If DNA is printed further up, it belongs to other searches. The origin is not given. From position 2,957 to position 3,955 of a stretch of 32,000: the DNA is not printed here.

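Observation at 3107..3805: Minimal stand-alone RNA ligase with no end-healing partner in the locus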

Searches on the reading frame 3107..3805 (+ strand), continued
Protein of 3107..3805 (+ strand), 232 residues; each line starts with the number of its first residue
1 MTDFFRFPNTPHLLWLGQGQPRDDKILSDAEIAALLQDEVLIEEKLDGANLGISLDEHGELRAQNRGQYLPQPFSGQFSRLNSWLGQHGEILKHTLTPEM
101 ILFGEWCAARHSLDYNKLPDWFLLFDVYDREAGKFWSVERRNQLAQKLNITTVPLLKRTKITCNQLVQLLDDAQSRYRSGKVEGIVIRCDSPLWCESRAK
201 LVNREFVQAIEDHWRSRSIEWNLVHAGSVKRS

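Call 23: search_protein_families(library=pfam, proteins=[P0126, P0137, P0139, P0144, P0147, P0157, P0160, P0163, P0181, P0186], max_evalue=0.001)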
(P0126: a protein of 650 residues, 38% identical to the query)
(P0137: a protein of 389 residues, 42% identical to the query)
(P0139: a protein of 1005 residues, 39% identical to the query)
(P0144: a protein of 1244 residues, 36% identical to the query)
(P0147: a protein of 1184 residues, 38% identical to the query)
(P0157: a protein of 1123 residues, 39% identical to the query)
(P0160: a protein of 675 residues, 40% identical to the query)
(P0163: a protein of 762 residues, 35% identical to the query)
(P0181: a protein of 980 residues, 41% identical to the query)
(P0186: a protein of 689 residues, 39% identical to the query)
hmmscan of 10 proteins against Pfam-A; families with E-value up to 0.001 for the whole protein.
P0126 (650 aa): 7 families
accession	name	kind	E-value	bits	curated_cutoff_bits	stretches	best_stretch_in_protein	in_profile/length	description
PF09414.15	RNA_ligase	-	5.5e-56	189.8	27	2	461-625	3-170/171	RNA ligase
PF13671.12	AAA_33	-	6.9e-08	33.3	27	1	254-364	1-124/143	AAA domain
PF13238.12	AAA_18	-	2e-05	25.5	29.4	1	255-346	1-99/128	AAA domain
PF20720.3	nSTAND3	-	3.5e-05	24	27.2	0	253-293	18-54/155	Novel STAND NTPase 3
PF08303.17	tRNA_lig_kinase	-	5.1e-05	23.9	22.7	1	255-359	2-102/168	tRNA ligase kinase domain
PF08433.16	KTI12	-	0.0001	22.3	22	1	254-297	3-45/271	Chromatin associated protein KTI12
PF00910.28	RNA_helicase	-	0.00035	21.5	21.5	0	255-295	1-36/105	RNA helicase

P0137 (389 aa): 1 family
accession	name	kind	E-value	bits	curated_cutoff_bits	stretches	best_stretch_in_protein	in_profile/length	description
PF09414.15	RNA_ligase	-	7e-27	95.1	27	1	202-363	3-171/171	RNA ligase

P0139 (1005 aa): 5 families
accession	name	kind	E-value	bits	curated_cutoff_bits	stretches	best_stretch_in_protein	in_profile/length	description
PF09414.15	RNA_ligase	-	1.6e-52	178.6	27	2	811-978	2-171/171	RNA ligase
PF13671.12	AAA_33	-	7.3e-13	49.5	27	1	607-714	1-123/143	AAA domain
PF05773.27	RWD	-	1.2e-05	25.9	22.8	1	6-102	1-111/112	RWD domain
PF08433.16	KTI12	-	2e-05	24.7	22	1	607-647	3-44/271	Chromatin associated protein KTI12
PF13238.12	AAA_18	-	0.00046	21.1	29.4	0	609-712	2-114/128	AAA domain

P0144 (1244 aa): 11 families
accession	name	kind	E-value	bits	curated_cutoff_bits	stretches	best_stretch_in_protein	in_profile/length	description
PF09414.15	RNA_ligase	-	6.3e-54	183.1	27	2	397-559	2-171/171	RNA ligase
PF22784.1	PTP-SAK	-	1.5e-22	80.7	27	1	1076-1204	2-121/153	Swiss Army Knife protein, DSP-PTPase phosphatase domain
PF22547.2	2H-SAK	-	2.4e-21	76.7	27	1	16-139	7-124/124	Swiss Army Knife, 2H phosphoesterase domain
PF13671.12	AAA_33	-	2.2e-15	57.6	27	1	615-736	1-133/143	AAA domain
PF08303.17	tRNA_lig_kinase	-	1.6e-07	32.1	22.7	1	622-694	8-75/168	tRNA ligase kinase domain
PF22785.1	Tc-R-P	-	9.5e-07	29.8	27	1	1099-1190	15-100/106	Polymorphic toxin system, DSP-PTPase phosphatase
PF13238.12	AAA_18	-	7.3e-06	26.9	29.4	1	617-726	2-116/128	AAA domain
PF13207.12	AAA_17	-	1.6e-05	25.6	27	1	619-669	1-50/136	AAA domain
PF00503.26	G-alpha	-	0.00013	21.7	48.8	1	600-694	10-104/333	G-protein alpha subunit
PF00004.35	AAA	-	0.00014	22.8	21.2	1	616-689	1-73/131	ATPase family associated with various cellular activities (AAA)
PF13173.12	AAA_14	-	0.00075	19.9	27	0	615-680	4-69/129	AAA domain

P0147 (1184 aa): 9 families
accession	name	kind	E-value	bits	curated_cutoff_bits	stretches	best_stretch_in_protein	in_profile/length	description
PF09414.15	RNA_ligase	-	2.7e-51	174.6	27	2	277-438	3-171/171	RNA ligase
PF22784.1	PTP-SAK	-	3.4e-18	66.6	27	1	1017-1140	2-119/153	Swiss Army Knife protein, DSP-PTPase phosphatase domain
PF13671.12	AAA_33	-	1.7e-14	54.8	27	1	537-660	2-142/143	AAA domain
PF22785.1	Tc-R-P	-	2.9e-06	28.2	27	1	1040-1129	17-101/106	Polymorphic toxin system, DSP-PTPase phosphatase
PF13238.12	AAA_18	-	8.4e-06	26.7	29.4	1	537-617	1-68/128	AAA domain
PF06414.18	Zeta_toxin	-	3.4e-05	23.8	22.3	1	529-572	11-56/199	Zeta toxin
PF22547.2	2H-SAK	-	0.00016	22.3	27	1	3-26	101-124/124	Swiss Army Knife, 2H phosphoesterase domain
PF13521.12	AAA_28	-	0.0009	19.9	27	0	537-564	2-29/164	AAA domain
PF00782.25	DSPc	-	0.00093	19.5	33.5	0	1102-1141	68-107/133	Dual specificity phosphatase, catalytic domain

P0157 (1123 aa): 9 families
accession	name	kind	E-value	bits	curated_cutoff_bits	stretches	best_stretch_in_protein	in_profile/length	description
PF09414.15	RNA_ligase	-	9.2e-48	163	27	2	367-522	3-159/171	RNA ligase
PF22784.1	PTP-SAK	-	2e-23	83.6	27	1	42-171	2-122/153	Swiss Army Knife protein, DSP-PTPase phosphatase domain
PF13671.12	AAA_33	-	8.9e-12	46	27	1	860-985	2-143/143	AAA domain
PF22785.1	Tc-R-P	-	3e-10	41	27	1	61-157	11-101/106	Polymorphic toxin system, DSP-PTPase phosphatase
PF13350.11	Y_phosphatase3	-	3.8e-05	24.2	22.2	1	63-159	39-152/240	Tyrosine phosphatase family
PF00782.25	DSPc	-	0.00022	21.5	33.5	1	119-175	53-113/133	Dual specificity phosphatase, catalytic domain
PF08303.17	tRNA_lig_kinase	-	0.00024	21.7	22.7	1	860-933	2-77/168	tRNA ligase kinase domain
PF14566.11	PTPlike_phytase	-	0.00027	21.5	27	1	94-154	93-152/158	Inositol hexakisphosphate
PF13238.12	AAA_18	-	0.00062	20.7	29.4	0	860-965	1-117/128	AAA domain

P0160 (675 aa): 1 family
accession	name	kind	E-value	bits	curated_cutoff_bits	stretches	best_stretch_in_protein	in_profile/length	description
PF09414.15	RNA_ligase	-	1.2e-53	182.2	27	2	437-596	2-171/171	RNA ligase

P0163 (762 aa): 1 family
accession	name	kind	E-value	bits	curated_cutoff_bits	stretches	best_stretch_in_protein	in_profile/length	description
PF09414.15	RNA_ligase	-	4.7e-51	173.8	27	2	567-734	3-169/171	RNA ligase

P0181 (980 aa): 4 families
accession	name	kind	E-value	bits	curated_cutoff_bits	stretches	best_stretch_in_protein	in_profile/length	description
PF09414.15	RNA_ligase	-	1e-23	84.8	27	1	790-954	2-170/171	RNA ligase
PF00300.27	His_Phos_1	-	3.3e-20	73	21.7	1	224-307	1-81/194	Histidine phosphatase superfamily (branch 1)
PF13671.12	AAA_33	-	3.6e-16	60.2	27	1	15-119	1-123/143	AAA domain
PF13238.12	AAA_18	-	0.00011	23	29.4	1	17-48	2-35/128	AAA domain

P0186 (689 aa): 7 families
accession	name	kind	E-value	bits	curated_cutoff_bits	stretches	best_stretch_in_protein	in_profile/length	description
PF09414.15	RNA_ligase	-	2.9e-31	109.3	27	1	502-664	2-171/171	RNA ligase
PF22547.2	2H-SAK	-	3.3e-14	53.6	27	1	13-116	3-121/124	Swiss Army Knife, 2H phosphoesterase domain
PF22784.1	PTP-SAK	-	1.4e-10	41.8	27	1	166-275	10-121/153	Swiss Army Knife protein, DSP-PTPase phosphatase domain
PF00782.25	DSPc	-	2.3e-06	27.9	33.5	1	184-286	15-121/133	Dual specificity phosphatase, catalytic domain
PF22785.1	Tc-R-P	-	3.1e-06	28.1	27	1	168-265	5-105/106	Polymorphic toxin system, DSP-PTPase phosphatase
PF03162.18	Y_phosphatase2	-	3.2e-05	24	27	1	156-257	2-109/165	Tyrosine phosphatase family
PF13671.12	AAA_33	-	5.6e-05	23.9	27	0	314-344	2-33/143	AAA domain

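Call 40: search_protein_families(library=pfam, proteins=[L021:108-4130:+, L021:6675-7430:+, L017:6657-7487:+, L017:7397-8407:+, L009:6756-8210:+, L009:8207-8617:+, L009:2697-4028:+, L017:2692-4113:+, L018:2047-4041:+, L045:2750-3952:-], max_evalue=0.01)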
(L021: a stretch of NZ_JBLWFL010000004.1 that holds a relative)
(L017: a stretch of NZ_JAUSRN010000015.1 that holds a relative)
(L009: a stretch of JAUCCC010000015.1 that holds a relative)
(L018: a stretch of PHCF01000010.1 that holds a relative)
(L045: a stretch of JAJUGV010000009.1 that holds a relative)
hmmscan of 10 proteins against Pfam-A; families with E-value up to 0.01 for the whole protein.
L021:108-4130:+ (1340 aa): 4 families
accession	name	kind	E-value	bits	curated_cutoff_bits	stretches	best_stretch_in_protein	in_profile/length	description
PF07669.17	Eco57I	-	4.9e-20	72.8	25.3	2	553-791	1-94/171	Eco57I restriction-modification methylase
PF02384.22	N6_Mtase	-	1.3e-09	38.2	20.4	1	454-579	15-104/311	N-6 DNA Methylase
PF20473.4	MmeI_Mtase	-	3.9e-08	33.2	27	1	499-577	16-87/259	MmeI, DNA-methyltransferase domain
PF13847.12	Methyltransf_31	-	0.0046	17.1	27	0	503-572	4-48/145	Methyltransferase domain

L021:6675-7430:+ (251 aa): 1 family
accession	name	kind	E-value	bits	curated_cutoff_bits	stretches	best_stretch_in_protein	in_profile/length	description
PF13391.12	HNH_2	-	4.7e-12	46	21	1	150-203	1-66/66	HNH endonuclease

L017:6657-7487:+ (276 aa): 1 family
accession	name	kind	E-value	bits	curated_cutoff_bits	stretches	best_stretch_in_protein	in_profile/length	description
PF13391.12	HNH_2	-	6.3e-11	42.4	21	1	166-219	1-66/66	HNH endonuclease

L017:7397-8407:+ (336 aa): 1 family
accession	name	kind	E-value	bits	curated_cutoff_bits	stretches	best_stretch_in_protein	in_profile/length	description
PF13391.12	HNH_2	-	1e-12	48.1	21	1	232-280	1-65/66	HNH endonuclease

L009:6756-8210:+ (484 aa): 5 families
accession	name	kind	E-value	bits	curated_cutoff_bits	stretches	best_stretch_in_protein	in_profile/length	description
PF00006.31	ATP-synt_ab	-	2.9e-72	243.2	29.5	1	156-369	1-213/213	ATP synthase alpha/beta family, nucleotide-binding domain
PF22919.1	ATP-synt_VA_C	-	4.6e-12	46.3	24.7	1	375-437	6-69/101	C-terminal domain of V and A type ATP synthase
PF02874.29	ATP-synt_ab_N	-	2.8e-08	34.6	20.9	1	37-99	1-69/69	ATP synthase alpha/beta family, beta-barrel domain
PF18269.6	T3SS_ATPase_C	-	0.0028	17.9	22.7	0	378-431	2-56/72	T3SS EscN ATPase C-terminal domain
PF01637.24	ATPase_2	-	0.006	16.9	33.2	1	174-280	25-130/225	ATPase domain predominantly from Archaea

L009:8207-8617:+ (136 aa): 1 family
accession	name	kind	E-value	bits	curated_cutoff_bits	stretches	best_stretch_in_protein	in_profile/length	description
PF02823.21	ATP-synt_DE_N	-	3.7e-16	59.3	27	1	7-84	1-78/80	ATP synthase, Delta/Epsilon chain, beta-sandwich domain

L009:2697-4028:+ (443 aa): 4 families
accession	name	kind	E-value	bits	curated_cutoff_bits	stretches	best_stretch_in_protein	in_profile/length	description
PF03553.21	Na_H_antiporter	-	8.6e-76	255.5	23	1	153-437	1-303/303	Na+/H+ antiporter family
PF13726.12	Na_H_antiport_2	-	5.1e-32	110.3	29.8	1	6-92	1-87/87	Na+-H+ antiporter family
PF06808.19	DctM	-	9.3e-08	31.7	23.8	1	188-393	161-367/413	Tripartite ATP-independent periplasmic transporter, DctM component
PF02447.22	GntP_permease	-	1.6e-06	27.6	22.5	1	7-214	5-200/440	GntP family permease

L017:2692-4113:+ (473 aa): 0 families

L018:2047-4041:+ (664 aa): 0 families

L045:2750-3952:- (400 aa): 7 families
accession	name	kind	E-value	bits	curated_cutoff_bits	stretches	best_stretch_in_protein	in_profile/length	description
PF02826.25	2-Hacid_dh_C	-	1.2e-53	181.6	25.1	1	112-286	4-178/178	D-isomer specific 2-hydroxyacid dehydrogenase, NAD binding domain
PF00389.36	2-Hacid_dh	-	4.5e-35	120.7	24.6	1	5-318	1-134/134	D-isomer specific 2-hydroxyacid dehydrogenase, catalytic domain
PF03446.21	NAD_binding_2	-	8.9e-07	29.5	21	1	146-247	2-109/161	NAD binding domain of 6-phosphogluconate dehydrogenase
PF22629.2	ACT_AHAS_ss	-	9.9e-07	29.3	27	1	333-389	1-60/67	AHAS small subunit-like ACT domain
PF01842.31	ACT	-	0.00031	20.9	27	1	335-368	6-38/66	ACT domain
PF01262.27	AlaDh_PNT_C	-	0.00057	19.8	23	1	115-229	78-127/214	Alanine dehydrogenase/PNT, C-terminal domain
PF00670.27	AdoHcyase_NAD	-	0.0051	17.4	27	0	143-243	23-123/162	S-adenosyl-L-homocysteine hydrolase, NAD binding domain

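Call 41: predict_structure(alignment_id=A1)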
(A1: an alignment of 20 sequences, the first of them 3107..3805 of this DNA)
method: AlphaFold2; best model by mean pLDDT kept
length: 232 residues; sequences in the alignment: 20
mean_pLDDT: 84.1   pTM: 0.82
mean pLDDT of the five models: 84.1, 84.1, 84.0, 83.7, 82.9
residues with pLDDT >= 90: 139; 70-90: 52; 50-70: 17; < 50: 24
segments of 3 or more residues with pLDDT < 50: 211-232
pLDDT, mean of each block of 10 residues (from residue 1): 63 85 84 97 89 92 86 86 93 95 83 79 94 96 97 97 97 91 95 96 72 42 35 31
secondary structure, 60 per line:
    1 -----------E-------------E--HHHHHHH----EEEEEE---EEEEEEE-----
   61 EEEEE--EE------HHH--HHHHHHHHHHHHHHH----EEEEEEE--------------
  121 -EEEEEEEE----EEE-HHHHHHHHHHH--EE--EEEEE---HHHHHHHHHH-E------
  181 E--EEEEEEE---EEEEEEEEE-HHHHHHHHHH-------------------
elements in order: H29-35 E40-45 E49-55 E61-65 H81-95 E100-106 E122-129 E134-136 H138-148 E155-159 H163-172 E184-190 E194-202 H204-213

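Call 43: search_dna_similar(query=window:3107-3805:+, collection=plasmids, mode=protein, max_rows=15)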
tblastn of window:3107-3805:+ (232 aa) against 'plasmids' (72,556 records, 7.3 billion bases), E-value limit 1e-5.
Records with a match: 39; places in all: 40; records where one place covers at least 80% of the query: 29.
Best place of each record, by identity: 60-80% 1; <60% 38.
By first word of the organism name: Ralstonia 12; Aeromonas 6; Pseudomonas 4; Vibrio 4; Variovorax 3; Bosea 2; Azotobacter 1; Tistrella 1; Rhodococcus 1; Sphaerospermopsis 1; and 4 more.
By predicted mobility (MOB-suite, as given by PLSDB): non-mobilizable 26; conjugative 7; mobilizable 6.
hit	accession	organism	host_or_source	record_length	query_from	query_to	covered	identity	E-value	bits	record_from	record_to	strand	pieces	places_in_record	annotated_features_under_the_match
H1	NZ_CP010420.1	Azotobacter chroococcum NCIMB 8003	cell culture,soil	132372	1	224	97%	61.6%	6e-90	296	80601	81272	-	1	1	RNA ligase family protein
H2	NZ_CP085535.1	Aeromonas salmonicida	Brook charr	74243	1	228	98%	59.0%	3e-88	291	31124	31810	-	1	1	RNA ligase family protein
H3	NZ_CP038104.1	Aeromonas salmonicida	Salvelinus fontinalis,whole organism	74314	1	228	98%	59.0%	3e-88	291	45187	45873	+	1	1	RNA ligase family protein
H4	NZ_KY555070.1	Aeromonas salmonicida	-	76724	1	228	98%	59.0%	3e-88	291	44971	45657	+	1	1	RNA ligase family protein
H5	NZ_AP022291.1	Aeromonas veronii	-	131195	1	228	98%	58.5%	5e-87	288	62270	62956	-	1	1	RNA ligase family protein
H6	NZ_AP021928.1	Aeromonas caviae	-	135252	1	228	98%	58.5%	5e-87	288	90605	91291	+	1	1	RNA ligase family protein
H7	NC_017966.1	Tistrella mobilis KA081020-065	-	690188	1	225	97%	56.3%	2e-72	245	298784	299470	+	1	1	RNA ligase family protein | hypothetical protein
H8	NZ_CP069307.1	Rhodococcus aetherivorans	monoisolate,Minnesota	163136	1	214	92%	45.8%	8e-51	184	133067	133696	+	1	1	RNA ligase family protein | hypothetical protein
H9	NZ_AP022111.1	Aeromonas caviae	-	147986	68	228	69%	55.3%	7e-55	195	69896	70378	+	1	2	none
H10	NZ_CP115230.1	Pseudomonas aeruginosa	Homo sapiens,culture samples from human ...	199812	6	212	89%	35.7%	2e-21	100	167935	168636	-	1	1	RNA ligase family protein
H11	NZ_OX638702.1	Pseudomonas aeruginosa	Homo sapiens,blood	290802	6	212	89%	35.3%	4e-22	101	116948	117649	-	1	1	RNA ligase family protein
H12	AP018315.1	Sphaerospermopsis kisseleviana NIES-73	-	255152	1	224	97%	31.5%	5e-28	118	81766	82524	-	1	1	hypothetical protein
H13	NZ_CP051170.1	Ralstonia pseudosolanacearum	Whole organism,potato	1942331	3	227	97%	31.3%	7e-21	98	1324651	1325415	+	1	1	none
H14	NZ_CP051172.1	Ralstonia pseudosolanacearum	Whole organism,potato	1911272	3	227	97%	30.8%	5e-20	95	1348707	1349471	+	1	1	none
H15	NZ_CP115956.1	Ralstonia pseudosolanacearum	Solanum tuberosum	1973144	3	227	97%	30.8%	6e-20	95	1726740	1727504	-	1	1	none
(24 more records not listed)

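Call 44: search_dna_similar(query=window:3107-3805:+, collection=phages, mode=protein, max_rows=15)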
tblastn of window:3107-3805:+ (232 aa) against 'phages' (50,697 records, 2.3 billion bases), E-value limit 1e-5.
Records with a match: 202; places in all: 204; records where one place covers at least 80% of the query: 7.
Best place of each record, by identity: <60% 202.
By first word of the organism name: Staphylococcus 150; Bacillus 33; Lactobacillus 9; uncultured 4; Agrobacterium 2; Listeria 2; Salicola 1; Caudoviricetes 1.
By host as written in the record: Staphylococcus aureus 61; - 33; Staphylococcus sp. 12; Bacillus anthracis Sterne 8; Lactobacillus plantarum 7; Staphylococcus 6; Staphylococcus carnosus TM300 6; Bacillus anthracis 5; and 40 more.
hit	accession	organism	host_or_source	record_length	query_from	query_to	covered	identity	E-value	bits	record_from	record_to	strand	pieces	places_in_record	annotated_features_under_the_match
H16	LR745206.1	uncultured phage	metagenomic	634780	7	208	87%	31.8%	3e-20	94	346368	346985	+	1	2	record has no annotation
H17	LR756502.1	uncultured phage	metagenomic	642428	7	208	87%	31.0%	1e-24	107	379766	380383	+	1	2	record has no annotation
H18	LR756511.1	uncultured phage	metagenomic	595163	7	222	93%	28.1%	7e-15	79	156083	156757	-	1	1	record has no annotation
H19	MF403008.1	Agrobacterium phage Atu_ph07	Agrobacterium tumefaciens C58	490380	7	214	90%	27.9%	3e-10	65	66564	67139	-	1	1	hypothetical protein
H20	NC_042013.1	Agrobacterium phage Atu_ph07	Agrobacterium tumefaciens C58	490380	7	214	90%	27.9%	3e-10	65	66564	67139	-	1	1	hypothetical protein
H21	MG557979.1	Lactobacillus phage Lpa804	Lactobacillus plantarum PA106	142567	37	221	80%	30.0%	2e-8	60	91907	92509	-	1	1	putative RNA ligase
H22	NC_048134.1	Lactobacillus phage Lpa804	Lactobacillus plantarum PA106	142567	37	221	80%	30.0%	2e-8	60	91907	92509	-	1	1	RNA ligase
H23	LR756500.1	uncultured phage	metagenomic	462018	6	214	90%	26.2%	6e-7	56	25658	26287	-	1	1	record has no annotation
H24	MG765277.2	Lactobacillus phage Bacchae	Lactobacillus plantarum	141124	37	221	80%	29.0%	1e-7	57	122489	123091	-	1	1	putative ligase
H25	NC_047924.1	Lactobacillus phage Bacchae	Lactobacillus plantarum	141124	37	221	80%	29.0%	1e-7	57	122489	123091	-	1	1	RNA ligase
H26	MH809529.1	Lactobacillus phage Iacchus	Lactobacillus plantarum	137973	37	221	80%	29.0%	2e-7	57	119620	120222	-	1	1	putative ligase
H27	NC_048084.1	Lactobacillus phage Iacchus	Lactobacillus plantarum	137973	37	221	80%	29.0%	2e-7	57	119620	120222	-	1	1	RNA ligase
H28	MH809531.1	Lactobacillus phage Bromius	Lactobacillus plantarum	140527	37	221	80%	29.0%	2e-7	57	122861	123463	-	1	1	putative ligase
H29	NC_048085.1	Lactobacillus phage Bromius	Lactobacillus plantarum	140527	37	221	80%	29.0%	2e-7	57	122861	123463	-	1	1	RNA ligase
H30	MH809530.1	Lactobacillus phage Dionysus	Lactobacillus plantarum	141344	37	221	80%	29.0%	2e-7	57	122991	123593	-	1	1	putative ligase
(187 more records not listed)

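Call 45: get_annotated_region(hit=H2, flank=7000)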
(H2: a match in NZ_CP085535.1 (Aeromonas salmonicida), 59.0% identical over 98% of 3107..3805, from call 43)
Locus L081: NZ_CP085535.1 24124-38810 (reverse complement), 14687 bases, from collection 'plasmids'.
description: Aeromonas salmonicida subsp. salmonicida strain 890054 plasmid pAsa9-like, complete sequence
organism: Aeromonas salmonicida (NCBI taxid 29491)
taxonomy: Bacteria; Pseudomonadota; Gammaproteobacteria; Aeromonadales; Aeromonadaceae; Aeromonas; Aeromonas salmonicida
host: -; source: Brook charr; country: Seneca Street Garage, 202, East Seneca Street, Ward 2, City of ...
typing (MOB-suite, as given by PLSDB): conjugative; replicon rep_cluster_1169; relaxase MOBF; mating-pair formation MPF_F
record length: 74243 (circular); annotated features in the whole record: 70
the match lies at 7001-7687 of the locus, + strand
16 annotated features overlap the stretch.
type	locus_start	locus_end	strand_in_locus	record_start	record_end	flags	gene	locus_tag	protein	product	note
CDS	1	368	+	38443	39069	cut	-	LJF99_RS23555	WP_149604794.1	hypothetical protein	-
CDS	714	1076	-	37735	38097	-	-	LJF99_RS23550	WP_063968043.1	hypothetical protein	-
CDS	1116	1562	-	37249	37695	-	radC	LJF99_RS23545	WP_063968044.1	DNA repair protein RadC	GO:0006281 - DNA repair [Evidence IEA]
CDS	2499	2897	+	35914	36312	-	-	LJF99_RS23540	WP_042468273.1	DUF6088 family protein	-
CDS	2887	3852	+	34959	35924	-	-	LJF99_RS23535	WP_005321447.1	nucleotidyl transferase AbiEii/AbiGii toxin family protein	-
CDS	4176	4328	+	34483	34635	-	-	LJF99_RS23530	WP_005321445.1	Hok/Gef family protein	-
CDS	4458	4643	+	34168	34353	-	-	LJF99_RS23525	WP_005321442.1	hypothetical protein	-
CDS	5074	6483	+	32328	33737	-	-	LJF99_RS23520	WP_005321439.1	DUF3696 domain-containing protein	-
CDS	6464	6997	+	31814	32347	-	-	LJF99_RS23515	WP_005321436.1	hypothetical protein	-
CDS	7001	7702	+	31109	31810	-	-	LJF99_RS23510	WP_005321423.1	RNA ligase family protein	-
CDS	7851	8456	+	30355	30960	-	-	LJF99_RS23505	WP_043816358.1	recombinase family protein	GO:0006310 - DNA recombination [Evidence IEA]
CDS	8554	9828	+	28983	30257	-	-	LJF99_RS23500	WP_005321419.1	metallophosphoesterase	-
CDS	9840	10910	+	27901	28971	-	-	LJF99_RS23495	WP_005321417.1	GTPase-associated system all-helical protein GASH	-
CDS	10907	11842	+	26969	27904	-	-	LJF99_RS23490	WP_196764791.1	hypothetical protein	-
CDS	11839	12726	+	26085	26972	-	-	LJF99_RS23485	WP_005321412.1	hypothetical protein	-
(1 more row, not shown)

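Call 46: get_annotated_region(hit=H10, flank=6000)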
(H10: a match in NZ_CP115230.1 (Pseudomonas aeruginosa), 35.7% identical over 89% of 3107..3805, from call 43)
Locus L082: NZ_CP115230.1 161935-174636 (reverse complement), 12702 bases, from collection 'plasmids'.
description: Pseudomonas aeruginosa strain F051 plasmid pF051, complete sequence
organism: Pseudomonas aeruginosa (NCBI taxid 287)
taxonomy: Bacteria; Pseudomonadota; Gammaproteobacteria; Pseudomonadales; Pseudomonadaceae; Pseudomonas; Pseudomonas aeruginosa
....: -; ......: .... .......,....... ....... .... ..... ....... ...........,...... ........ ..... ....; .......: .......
typing (MOB-suite, as given by PLSDB): non-mobilizable
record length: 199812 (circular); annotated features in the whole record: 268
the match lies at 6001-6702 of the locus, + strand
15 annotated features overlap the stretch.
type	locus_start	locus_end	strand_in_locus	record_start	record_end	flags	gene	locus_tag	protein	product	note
CDS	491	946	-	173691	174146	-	-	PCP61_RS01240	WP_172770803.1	hypothetical protein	-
CDS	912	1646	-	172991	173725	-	-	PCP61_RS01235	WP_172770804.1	hypothetical protein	-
CDS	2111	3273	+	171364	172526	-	-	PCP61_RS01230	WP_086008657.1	IS3-like element IS222 family transposase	GO:0006313 - DNA transposition [Evidence IEA]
CDS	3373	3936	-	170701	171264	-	-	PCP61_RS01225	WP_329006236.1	hypothetical protein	-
CDS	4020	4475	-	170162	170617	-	-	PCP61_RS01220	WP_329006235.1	hypothetical protein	-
CDS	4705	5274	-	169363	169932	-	-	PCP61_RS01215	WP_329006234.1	hypothetical protein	-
CDS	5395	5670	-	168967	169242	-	-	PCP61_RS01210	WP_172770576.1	hypothetical protein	-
CDS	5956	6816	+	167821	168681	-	-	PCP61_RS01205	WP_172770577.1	RNA ligase family protein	-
CDS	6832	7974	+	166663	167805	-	-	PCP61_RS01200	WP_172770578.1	AAA family ATPase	-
CDS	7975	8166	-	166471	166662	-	-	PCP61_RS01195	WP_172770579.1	hypothetical protein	-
CDS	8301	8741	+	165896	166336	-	-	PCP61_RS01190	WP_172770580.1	hypothetical protein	-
CDS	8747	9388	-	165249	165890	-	-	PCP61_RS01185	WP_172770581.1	SOS response-associated peptidase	GO:0018142 - protein-DNA covalent cross-linking [Evidence IEA]; GO:0009432 - SOS response [Evidence IEA]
CDS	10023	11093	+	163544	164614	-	-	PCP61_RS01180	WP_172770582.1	hypothetical protein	-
CDS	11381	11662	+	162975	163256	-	-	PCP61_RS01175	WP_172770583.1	hypothetical protein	-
CDS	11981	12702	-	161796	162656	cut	-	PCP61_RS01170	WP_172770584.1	3'-5' exonuclease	-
